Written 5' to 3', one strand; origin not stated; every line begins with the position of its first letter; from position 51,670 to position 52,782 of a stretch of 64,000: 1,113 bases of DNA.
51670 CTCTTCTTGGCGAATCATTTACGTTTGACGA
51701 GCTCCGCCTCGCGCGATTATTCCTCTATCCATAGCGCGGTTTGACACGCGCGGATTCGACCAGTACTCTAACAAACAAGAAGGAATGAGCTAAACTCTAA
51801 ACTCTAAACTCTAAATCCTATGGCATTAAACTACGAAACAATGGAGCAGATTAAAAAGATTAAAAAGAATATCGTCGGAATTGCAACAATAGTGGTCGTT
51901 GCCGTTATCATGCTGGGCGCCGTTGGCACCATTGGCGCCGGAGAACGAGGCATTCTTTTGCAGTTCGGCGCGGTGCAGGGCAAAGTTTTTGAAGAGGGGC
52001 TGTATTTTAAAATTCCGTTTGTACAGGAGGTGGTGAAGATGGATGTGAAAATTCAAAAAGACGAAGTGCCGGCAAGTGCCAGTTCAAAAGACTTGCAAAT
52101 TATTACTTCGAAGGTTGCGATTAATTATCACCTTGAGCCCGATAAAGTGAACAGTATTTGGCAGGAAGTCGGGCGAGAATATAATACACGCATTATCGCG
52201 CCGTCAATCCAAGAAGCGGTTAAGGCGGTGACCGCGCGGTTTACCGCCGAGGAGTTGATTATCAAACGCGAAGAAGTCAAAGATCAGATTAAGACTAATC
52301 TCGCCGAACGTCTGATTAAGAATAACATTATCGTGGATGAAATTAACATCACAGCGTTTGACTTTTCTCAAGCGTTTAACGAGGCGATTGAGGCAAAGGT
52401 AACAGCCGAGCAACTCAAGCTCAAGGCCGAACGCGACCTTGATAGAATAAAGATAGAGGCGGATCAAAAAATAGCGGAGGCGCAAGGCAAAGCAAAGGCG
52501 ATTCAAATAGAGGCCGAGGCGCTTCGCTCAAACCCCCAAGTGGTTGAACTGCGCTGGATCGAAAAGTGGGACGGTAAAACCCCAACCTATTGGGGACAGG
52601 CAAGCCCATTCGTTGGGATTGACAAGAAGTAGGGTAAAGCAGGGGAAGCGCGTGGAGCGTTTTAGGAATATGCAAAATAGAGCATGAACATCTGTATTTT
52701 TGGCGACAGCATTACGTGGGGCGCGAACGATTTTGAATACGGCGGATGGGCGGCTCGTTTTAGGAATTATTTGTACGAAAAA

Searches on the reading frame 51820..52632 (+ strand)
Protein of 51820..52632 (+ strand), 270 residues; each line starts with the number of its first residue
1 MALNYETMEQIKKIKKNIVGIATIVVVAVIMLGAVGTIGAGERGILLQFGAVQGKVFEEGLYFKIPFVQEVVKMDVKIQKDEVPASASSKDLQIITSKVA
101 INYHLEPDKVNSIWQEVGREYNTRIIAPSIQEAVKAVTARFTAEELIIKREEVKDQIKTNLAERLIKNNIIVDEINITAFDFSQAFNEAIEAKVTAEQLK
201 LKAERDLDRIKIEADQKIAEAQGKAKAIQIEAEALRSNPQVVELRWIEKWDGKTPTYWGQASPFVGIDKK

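Call 33: search_protein_families(library=pfam, proteins=[window:51820-52632:+])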
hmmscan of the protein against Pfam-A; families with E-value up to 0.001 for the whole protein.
window:51820-52632:+ (270 aa): 1 family
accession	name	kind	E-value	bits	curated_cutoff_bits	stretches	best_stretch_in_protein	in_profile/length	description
PF01145.31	Band_7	-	5.2e-35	121.5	23.6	1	37-223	2-174/176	SPFH domain / Band 7 family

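Call 34: find_homologous_proteins(query=window:51820-52632:+, max_evalue=1e-30)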
Query window:51820-52632:+ (270 aa): 4820 proteins with E <= 1e-30 among 7276 candidates; the best 120 are listed.
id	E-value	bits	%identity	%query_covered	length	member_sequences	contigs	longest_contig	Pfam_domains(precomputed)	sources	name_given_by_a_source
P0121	7.2e-160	548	100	97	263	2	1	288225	PF01145.32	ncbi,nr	ncbi:prohibitin family protein [Candidatus Uhrbacteria bacterium]|nr:prohibitin family protein [Cand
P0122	2.3e-152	523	91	100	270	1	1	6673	PF01145.32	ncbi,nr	ncbi:prohibitin family protein [Candidatus Uhrbacteria bacterium]|nr:prohibitin family protein [Cand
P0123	3.9e-136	470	82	98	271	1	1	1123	PF01145.32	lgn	-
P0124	7.6e-135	466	80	99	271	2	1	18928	PF01145.32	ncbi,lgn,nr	ncbi:MAG: prohibitin family protein [bacterium]|nr:prohibitin family protein [bacterium]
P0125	2.7e-134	464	80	99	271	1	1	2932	PF01145.32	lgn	-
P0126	6.2e-134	463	78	99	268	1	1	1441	PF01145.32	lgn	-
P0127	8.4e-134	463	78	99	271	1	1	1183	PF01145.32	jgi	jgi:regulator of protease activity HflC (stomatin/prohibitin superfamily)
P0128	2.6e-133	461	79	99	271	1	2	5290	PF01145.32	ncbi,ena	-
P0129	9.4e-133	459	79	99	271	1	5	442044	PF01145.32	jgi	jgi:regulator of protease activity HflC (stomatin/prohibitin superfamily)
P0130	1.1e-132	459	82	97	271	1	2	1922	PF01145.32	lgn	-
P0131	1.4e-132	459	79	99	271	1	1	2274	PF01145.32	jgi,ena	-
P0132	4.0e-132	457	79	99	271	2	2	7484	PF01145.32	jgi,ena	-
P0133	7.5e-132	456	80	99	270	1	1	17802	PF01145.32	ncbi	ncbi:MAG: prohibitin family protein [Candidatus Nealsonbacteria bacterium]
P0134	1.4e-131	455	76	99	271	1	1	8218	PF01145.32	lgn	-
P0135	1.6e-131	455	79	98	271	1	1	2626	PF01145.32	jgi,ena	-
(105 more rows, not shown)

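Call 35: find_encoding_contigs(protein=P0122, flank=10000, max_places=2)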
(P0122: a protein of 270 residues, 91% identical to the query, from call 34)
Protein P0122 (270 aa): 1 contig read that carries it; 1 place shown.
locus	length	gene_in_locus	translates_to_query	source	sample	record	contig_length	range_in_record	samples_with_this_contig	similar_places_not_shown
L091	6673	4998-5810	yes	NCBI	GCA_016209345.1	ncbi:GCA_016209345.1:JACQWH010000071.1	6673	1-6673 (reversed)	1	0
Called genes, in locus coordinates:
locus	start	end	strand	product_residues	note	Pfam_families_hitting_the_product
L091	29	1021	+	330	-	PF02661:Fic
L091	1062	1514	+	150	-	PF00293:NUDIX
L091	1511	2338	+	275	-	-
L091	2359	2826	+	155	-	PF01243:PNPOx_N (weak)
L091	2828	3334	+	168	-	-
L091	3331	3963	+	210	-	PF13563:2_5_RNA_ligase2, PF06299:DUF1045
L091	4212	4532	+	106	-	PF04014:MazE_antitoxin (weak)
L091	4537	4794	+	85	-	-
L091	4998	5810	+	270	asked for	PF01145:Band_7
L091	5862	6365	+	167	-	PF00657:Lipase_GDSL, PF13472:Lipase_GDSL_2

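Call 36: find_encoding_contigs(protein=P0124, flank=10000, max_places=2)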
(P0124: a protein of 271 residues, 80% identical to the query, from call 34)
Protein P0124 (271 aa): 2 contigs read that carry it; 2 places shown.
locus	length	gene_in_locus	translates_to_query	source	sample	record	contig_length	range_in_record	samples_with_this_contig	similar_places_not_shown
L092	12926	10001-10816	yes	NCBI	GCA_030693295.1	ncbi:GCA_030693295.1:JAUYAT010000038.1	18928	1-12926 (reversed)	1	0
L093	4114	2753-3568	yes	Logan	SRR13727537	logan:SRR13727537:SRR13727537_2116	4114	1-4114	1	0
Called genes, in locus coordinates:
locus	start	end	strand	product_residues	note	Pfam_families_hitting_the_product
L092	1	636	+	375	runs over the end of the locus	-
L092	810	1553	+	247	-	-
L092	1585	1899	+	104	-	-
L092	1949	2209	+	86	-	-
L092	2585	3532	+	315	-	-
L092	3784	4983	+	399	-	PF00082:Peptidase_S8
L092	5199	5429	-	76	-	PF07927:HicA_toxin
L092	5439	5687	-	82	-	PF15919:HicB_lk_antitox, PF21748:UPF0150 (weak)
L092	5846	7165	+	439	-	PF00188:CAP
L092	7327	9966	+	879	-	PF00690:Cation_ATPase_N, PF00122:E1-E2_ATPase, PF13246:Cation_ATPase, PF00702:Hydrolase, PF00689:Cation_ATPase_C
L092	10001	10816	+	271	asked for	PF01145:Band_7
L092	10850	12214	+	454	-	PF03054:tRNA_Me_trans, PF20259:tRNA_Me_trans_M, PF20258:tRNA_Me_trans_C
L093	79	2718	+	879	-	PF00690:Cation_ATPase_N, PF00122:E1-E2_ATPase, PF13246:Cation_ATPase, PF00702:Hydrolase, PF00689:Cation_ATPase_C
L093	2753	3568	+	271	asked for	PF01145:Band_7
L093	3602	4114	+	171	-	?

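Call 59: find_encoding_contigs(protein=window:51820-52632:+, flank=400, max_places=10)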
Protein window:51820-52632:+ (270 aa): 2 contigs read that carry it; 2 places shown.
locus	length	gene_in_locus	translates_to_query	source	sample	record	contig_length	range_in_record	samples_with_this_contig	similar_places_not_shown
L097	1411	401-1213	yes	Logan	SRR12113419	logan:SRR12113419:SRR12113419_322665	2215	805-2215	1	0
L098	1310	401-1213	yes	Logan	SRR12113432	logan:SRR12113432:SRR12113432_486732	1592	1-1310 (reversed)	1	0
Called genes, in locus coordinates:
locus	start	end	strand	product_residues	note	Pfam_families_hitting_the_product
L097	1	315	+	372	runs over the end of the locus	?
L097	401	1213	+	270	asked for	PF01145:Band_7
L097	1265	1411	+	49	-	?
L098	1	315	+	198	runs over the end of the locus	?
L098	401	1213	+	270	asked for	PF01145:Band_7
